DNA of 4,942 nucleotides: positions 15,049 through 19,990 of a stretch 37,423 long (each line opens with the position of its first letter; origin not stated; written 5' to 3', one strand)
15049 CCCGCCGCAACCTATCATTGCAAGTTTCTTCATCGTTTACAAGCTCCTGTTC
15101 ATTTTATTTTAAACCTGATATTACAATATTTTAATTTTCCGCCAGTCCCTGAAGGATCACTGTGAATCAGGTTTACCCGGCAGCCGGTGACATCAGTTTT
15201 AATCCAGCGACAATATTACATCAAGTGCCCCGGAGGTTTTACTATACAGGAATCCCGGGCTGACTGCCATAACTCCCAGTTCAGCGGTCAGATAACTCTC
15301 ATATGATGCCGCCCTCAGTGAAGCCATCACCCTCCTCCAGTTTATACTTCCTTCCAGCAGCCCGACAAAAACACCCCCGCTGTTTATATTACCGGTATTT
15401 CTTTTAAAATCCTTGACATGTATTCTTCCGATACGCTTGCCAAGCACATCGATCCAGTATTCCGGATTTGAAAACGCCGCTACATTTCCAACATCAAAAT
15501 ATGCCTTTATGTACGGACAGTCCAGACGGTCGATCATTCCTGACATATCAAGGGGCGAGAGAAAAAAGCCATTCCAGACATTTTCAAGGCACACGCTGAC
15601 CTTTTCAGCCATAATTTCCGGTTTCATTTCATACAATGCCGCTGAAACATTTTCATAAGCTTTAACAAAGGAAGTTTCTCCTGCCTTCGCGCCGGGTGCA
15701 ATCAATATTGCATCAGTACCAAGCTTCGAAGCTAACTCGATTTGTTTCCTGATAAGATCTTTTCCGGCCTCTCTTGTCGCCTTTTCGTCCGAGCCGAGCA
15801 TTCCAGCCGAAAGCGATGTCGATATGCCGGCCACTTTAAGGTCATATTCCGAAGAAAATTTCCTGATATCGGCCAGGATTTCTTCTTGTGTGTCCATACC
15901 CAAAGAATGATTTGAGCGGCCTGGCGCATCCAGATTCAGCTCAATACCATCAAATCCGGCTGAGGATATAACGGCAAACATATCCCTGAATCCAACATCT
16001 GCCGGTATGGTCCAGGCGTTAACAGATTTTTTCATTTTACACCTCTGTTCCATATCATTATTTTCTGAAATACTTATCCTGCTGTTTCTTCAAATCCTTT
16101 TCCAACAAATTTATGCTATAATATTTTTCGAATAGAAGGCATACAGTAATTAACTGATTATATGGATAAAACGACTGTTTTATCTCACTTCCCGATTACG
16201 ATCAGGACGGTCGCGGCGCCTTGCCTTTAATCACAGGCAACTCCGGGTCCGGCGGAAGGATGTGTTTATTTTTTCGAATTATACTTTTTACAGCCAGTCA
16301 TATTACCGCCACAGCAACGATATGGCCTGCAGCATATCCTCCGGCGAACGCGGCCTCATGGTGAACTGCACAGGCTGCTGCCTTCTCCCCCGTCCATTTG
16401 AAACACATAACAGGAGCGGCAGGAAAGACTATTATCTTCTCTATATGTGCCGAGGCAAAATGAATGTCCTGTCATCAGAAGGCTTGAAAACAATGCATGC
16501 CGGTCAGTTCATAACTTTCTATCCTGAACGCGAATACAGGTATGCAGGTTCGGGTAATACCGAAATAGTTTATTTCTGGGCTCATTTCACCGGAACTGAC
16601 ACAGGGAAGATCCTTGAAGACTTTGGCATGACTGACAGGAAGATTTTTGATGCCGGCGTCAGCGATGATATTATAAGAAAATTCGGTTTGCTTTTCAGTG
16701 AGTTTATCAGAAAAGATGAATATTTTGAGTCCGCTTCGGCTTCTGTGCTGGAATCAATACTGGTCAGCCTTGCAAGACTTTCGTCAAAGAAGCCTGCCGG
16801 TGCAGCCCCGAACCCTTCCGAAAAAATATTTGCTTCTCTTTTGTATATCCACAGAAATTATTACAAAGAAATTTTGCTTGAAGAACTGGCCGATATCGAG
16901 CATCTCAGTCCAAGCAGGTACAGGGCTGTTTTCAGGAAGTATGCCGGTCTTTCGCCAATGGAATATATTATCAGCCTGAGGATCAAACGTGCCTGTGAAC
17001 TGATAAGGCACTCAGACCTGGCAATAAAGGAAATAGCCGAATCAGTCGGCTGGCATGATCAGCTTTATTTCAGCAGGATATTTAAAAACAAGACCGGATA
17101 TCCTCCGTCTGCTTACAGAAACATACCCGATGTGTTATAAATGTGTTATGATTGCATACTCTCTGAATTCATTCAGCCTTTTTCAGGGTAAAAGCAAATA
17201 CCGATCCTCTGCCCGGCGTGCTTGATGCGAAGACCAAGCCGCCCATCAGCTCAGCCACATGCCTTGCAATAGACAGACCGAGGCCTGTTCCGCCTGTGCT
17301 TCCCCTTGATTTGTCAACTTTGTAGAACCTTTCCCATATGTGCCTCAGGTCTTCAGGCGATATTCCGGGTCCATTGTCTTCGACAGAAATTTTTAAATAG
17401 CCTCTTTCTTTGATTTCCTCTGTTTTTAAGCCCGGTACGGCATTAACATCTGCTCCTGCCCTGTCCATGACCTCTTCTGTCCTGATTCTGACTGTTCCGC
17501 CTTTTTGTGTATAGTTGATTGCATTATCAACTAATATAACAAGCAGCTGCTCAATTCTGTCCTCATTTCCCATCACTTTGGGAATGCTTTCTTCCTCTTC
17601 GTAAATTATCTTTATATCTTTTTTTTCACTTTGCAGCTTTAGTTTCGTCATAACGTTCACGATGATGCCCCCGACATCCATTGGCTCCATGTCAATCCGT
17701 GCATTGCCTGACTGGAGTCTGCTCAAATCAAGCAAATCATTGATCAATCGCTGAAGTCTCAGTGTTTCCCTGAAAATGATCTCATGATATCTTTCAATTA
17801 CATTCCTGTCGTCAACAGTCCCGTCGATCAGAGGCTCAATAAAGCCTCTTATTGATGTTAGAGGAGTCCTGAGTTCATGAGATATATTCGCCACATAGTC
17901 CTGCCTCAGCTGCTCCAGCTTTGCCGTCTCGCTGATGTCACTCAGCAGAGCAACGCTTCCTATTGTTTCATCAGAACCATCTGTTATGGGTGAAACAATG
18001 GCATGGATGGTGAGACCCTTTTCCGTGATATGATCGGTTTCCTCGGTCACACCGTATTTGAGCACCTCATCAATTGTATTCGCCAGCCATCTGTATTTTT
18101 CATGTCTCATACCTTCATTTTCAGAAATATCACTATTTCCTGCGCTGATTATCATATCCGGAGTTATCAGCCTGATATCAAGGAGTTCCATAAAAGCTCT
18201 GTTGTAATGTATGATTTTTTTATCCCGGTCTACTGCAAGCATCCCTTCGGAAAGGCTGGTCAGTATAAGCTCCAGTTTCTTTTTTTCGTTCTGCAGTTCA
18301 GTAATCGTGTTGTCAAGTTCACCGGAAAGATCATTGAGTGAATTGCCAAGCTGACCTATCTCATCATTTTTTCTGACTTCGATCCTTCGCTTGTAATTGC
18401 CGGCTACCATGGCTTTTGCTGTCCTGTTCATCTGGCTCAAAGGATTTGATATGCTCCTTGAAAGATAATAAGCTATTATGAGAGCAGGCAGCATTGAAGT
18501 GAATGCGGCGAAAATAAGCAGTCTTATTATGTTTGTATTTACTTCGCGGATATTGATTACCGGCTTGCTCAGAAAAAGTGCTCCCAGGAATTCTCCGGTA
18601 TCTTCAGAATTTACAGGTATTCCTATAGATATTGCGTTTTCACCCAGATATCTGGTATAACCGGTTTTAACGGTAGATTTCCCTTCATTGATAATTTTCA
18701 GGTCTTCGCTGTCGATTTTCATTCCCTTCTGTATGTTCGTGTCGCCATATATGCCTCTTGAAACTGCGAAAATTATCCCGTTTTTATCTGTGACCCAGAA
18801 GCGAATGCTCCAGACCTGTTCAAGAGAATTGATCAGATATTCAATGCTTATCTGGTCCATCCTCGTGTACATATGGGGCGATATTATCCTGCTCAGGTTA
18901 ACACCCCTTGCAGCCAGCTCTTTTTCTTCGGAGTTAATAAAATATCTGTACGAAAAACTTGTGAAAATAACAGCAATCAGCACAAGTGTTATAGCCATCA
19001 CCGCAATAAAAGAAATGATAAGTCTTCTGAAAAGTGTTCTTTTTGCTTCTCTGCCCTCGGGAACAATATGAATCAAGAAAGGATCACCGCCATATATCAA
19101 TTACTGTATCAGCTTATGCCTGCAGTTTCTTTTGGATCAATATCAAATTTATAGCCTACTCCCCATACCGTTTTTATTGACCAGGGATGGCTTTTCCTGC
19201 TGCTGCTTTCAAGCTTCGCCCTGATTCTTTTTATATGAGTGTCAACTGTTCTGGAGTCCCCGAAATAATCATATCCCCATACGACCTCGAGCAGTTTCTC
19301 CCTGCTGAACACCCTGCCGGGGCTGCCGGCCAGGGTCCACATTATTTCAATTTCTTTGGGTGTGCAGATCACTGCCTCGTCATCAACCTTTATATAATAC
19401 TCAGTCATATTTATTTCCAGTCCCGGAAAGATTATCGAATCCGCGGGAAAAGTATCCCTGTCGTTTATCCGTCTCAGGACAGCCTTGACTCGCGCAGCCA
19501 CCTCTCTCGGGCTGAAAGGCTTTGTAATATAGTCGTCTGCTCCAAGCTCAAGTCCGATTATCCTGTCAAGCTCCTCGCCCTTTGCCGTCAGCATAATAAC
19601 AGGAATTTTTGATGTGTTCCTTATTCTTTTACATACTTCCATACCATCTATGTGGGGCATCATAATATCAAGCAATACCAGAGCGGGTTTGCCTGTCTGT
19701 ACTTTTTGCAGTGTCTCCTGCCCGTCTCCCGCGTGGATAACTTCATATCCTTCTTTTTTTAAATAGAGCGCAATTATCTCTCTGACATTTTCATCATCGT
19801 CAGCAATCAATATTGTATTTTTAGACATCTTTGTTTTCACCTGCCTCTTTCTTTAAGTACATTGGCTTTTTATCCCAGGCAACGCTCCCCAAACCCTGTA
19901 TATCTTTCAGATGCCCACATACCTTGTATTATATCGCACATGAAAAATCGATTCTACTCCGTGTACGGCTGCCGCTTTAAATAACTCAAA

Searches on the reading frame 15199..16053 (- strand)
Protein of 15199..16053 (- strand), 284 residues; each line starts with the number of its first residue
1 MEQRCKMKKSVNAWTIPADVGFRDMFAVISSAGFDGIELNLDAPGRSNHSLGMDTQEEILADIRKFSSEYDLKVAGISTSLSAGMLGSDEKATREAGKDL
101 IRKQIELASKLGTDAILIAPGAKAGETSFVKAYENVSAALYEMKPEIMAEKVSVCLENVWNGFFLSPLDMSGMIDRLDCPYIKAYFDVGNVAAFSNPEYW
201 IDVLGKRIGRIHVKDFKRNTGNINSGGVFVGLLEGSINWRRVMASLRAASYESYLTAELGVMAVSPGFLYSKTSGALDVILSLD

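Call 35: search_protein_families(library=pfam, proteins=[window:15199-16053:-], max_evalue=0.0001)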
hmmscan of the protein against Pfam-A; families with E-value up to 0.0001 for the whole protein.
window:15199-16053:- (284 aa): 1 family
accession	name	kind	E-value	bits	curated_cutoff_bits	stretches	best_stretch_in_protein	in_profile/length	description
PF01261.30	AP_endonuc_2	-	2.2e-35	123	31.1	1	26-259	1-229/249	Xylose isomerase-like TIM barrel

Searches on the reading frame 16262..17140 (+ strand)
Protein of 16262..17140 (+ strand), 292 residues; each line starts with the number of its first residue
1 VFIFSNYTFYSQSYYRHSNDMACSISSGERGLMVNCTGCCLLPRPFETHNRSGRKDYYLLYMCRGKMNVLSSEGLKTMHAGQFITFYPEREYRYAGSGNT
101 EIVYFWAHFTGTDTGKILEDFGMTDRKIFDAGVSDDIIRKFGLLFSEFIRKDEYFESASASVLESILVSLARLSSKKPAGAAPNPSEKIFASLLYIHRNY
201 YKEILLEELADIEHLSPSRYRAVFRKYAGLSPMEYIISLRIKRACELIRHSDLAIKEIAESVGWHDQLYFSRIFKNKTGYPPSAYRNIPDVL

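Call 35: search_protein_families(library=pfam, proteins=[window:16262-17140:+], max_evalue=0.0001)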
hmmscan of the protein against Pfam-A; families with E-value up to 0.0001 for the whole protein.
window:16262-17140:+ (292 aa): 2 families
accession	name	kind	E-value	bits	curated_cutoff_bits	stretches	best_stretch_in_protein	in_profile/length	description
PF12833.13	HTH_18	-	4.1e-21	75.5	33.6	1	209-287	1-79/80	Helix-turn-helix domain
PF00165.29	HTH_AraC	-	3.2e-15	56.3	26.6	1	248-287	1-42/42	Bacterial regulatory helix-turn-helix proteins, AraC family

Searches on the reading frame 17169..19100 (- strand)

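Call 11: search_protein_families(library=pfam, proteins=[window:17169-19100:-], max_evalue=0.0001)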
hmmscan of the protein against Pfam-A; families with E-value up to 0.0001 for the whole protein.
window:17169-19100:- (643 aa): 7 families
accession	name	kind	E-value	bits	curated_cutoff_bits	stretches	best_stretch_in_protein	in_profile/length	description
PF02518.31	HATPase_c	-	2.2e-26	92.9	26.4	1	511-642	1-110/111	Histidine kinase-, DNA gyrase B-, and HSP90-like ATPase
PF00512.31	HisKA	-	6.3e-20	71.4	26.9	1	399-465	2-66/66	His Kinase A (phospho-acceptor) domain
PF00672.30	HAMP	-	8.4e-13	48.9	25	1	213-262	2-51/53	HAMP domain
PF22610.1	CovS-like_HAMP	-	2.4e-07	31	27.4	1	221-259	11-49/57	Histidine kinase, HAMP domain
PF00989.32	PAS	-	2e-06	28.2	22.6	1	275-389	2-113/113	PAS fold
PF13426.13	PAS_9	-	2.4e-05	25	27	0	285-391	2-103/103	PAS domain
PF13188.13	PAS_8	-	6.2e-05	23.2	21.8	0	275-314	2-40/65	PAS domain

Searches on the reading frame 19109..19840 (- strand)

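Call 11: search_protein_families(library=pfam, proteins=[window:19109-19840:-], max_evalue=0.0001)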
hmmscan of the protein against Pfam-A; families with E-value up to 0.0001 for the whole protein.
window:19109-19840:- (243 aa): 2 families
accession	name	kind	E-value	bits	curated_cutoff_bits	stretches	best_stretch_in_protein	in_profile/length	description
PF00072.30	Response_reg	-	1.1e-32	112.9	30.2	1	10-118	1-110/111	Response regulator receiver domain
PF00486.34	Trans_reg_C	-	8e-27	93.6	26.2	1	155-232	2-77/77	Transcriptional regulatory protein, C terminal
